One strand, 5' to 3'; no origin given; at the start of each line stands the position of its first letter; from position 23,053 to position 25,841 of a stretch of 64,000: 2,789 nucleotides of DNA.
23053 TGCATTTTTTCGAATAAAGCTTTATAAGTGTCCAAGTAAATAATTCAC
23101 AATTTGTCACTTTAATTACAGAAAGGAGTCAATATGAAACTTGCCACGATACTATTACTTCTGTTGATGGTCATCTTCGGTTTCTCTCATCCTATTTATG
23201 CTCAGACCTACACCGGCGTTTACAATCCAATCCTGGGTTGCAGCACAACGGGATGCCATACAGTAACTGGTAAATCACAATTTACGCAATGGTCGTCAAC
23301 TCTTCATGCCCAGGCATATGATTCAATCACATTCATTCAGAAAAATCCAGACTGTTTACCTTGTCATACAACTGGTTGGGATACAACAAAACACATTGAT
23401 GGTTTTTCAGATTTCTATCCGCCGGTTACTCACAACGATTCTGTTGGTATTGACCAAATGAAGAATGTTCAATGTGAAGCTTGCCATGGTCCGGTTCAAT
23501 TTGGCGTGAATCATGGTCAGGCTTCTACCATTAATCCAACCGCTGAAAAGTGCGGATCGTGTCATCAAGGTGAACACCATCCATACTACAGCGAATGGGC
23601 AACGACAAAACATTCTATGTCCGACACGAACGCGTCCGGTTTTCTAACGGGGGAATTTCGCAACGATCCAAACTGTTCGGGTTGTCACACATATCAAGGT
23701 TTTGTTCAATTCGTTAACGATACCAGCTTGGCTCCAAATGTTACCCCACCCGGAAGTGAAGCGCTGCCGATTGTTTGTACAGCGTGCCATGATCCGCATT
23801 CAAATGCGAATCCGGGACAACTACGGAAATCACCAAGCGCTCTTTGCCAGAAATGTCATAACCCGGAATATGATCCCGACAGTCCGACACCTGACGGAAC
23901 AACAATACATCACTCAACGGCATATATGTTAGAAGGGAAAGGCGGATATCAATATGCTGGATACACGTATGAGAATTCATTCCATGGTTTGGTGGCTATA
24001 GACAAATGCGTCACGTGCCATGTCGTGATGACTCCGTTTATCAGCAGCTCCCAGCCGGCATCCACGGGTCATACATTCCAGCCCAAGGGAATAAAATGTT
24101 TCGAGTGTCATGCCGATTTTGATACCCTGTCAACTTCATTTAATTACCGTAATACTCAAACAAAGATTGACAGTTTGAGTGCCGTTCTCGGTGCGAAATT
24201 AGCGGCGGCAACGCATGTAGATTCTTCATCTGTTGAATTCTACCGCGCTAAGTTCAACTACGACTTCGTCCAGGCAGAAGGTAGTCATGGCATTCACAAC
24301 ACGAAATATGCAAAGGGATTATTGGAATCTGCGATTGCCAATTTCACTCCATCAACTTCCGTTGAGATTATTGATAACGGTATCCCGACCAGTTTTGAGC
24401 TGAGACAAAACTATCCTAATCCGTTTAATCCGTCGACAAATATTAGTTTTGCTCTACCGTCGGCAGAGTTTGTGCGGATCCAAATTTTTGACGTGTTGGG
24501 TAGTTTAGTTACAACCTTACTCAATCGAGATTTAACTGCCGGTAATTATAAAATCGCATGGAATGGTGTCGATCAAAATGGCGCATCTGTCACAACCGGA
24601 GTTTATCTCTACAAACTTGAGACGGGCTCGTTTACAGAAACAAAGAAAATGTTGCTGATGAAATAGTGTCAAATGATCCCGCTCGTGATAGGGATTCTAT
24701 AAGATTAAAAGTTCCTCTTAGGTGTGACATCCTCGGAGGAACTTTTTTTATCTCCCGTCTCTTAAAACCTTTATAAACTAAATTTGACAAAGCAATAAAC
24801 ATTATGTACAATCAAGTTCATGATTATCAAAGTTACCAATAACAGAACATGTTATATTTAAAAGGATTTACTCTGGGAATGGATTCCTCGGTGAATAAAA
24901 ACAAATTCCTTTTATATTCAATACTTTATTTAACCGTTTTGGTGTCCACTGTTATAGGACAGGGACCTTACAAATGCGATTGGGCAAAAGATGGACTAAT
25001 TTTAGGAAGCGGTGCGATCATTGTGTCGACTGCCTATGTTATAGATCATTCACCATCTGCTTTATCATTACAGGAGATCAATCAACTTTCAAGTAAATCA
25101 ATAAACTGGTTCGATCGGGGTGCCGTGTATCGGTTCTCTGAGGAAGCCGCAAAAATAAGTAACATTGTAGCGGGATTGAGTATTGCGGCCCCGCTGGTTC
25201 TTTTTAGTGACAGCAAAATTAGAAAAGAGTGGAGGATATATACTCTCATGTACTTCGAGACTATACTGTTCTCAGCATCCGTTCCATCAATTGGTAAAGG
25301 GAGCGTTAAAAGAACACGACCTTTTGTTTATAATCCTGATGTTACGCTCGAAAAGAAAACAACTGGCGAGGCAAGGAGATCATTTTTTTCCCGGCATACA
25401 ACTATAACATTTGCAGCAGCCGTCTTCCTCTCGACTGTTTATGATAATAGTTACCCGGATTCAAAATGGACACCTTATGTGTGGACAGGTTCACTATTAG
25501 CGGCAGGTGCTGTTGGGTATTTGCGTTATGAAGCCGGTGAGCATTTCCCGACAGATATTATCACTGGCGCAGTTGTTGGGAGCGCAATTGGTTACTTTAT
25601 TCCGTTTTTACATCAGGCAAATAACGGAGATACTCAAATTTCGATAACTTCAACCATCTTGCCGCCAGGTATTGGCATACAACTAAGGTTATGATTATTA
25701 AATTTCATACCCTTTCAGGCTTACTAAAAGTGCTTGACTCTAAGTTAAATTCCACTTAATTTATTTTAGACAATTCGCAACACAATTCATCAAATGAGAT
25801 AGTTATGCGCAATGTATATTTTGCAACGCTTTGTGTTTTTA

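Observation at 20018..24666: Two paralogous multiheme cytochromes c carrying type IX secretion (T9SS) sorting tails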

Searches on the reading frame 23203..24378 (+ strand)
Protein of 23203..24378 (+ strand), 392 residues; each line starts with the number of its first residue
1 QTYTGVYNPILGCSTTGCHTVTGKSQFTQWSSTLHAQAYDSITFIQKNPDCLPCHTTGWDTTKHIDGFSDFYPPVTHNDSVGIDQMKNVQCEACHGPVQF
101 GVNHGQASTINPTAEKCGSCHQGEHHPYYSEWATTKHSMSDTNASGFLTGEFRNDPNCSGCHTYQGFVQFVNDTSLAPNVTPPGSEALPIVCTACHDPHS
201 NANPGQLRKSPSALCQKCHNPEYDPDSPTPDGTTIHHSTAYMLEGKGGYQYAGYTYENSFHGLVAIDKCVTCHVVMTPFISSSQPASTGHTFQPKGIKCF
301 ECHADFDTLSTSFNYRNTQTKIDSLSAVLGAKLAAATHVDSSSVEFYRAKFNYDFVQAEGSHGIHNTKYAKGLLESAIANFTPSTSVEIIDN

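Call 70: search_protein_representatives(protein=window:23203-24378:+)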
Query: 392 residues. Proteins with E-value up to 0.001 (for the whole library): 1901; up to 1e-10: 584; up to 1e-30: 55. The best 150 are listed.
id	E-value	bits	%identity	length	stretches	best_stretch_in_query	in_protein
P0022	3.2e-133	461.2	59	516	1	14-391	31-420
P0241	2.6e-122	425.3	43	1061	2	13-384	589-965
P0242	2.1e-117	409.1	54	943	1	17-391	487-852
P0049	7.0e-112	390.9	50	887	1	3-384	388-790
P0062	9.7e-109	380.6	50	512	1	9-385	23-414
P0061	9.4e-103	360.9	52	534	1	7-385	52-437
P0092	4.5e-92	325.7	52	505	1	86-385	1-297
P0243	1.7e-91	323.8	46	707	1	8-384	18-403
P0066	1.4e-84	301.0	47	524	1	16-388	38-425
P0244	2.0e-76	274.2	46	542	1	12-382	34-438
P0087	3.1e-76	273.6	46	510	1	13-389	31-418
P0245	9.7e-72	258.7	44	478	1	17-384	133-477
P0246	1.6e-71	258.0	41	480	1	1-386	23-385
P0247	4.0e-61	223.8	40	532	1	11-388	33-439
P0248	2.2e-57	211.4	39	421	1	28-385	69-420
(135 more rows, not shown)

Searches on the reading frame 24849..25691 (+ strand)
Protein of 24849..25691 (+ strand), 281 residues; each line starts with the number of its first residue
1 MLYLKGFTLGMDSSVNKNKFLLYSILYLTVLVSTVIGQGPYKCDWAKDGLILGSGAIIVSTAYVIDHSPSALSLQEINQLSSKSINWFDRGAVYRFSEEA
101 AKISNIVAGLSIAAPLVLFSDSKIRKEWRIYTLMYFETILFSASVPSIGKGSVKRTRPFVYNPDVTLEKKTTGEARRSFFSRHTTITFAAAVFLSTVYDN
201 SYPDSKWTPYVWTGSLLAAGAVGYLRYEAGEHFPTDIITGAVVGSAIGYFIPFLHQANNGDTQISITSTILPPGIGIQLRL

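Call 8: search_protein_families(library=pfam, proteins=[window:24849-25691:+], max_evalue=0.001)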
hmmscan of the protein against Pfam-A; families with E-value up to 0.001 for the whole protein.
window:24849-25691:+ (281 aa): 1 family
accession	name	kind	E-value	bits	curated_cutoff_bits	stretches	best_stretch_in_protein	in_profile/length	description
PF01569.27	PAP2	-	2e-17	63.6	27.2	1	133-258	3-128/130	PAP2 superfamily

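Call 77: search_protein_families(library=ncbifam, proteins=[window:24849-25691:+], max_evalue=0.0001)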
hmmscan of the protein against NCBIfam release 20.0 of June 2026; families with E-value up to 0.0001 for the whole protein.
window:24849-25691:+ (281 aa): 1 family
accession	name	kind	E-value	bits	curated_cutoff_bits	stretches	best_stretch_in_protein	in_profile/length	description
NF047884.1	UdeprDiPSep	equivalog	9.7e-05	22.3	250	0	127-251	70-183/188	undecaprenyl-diphosphatase SepP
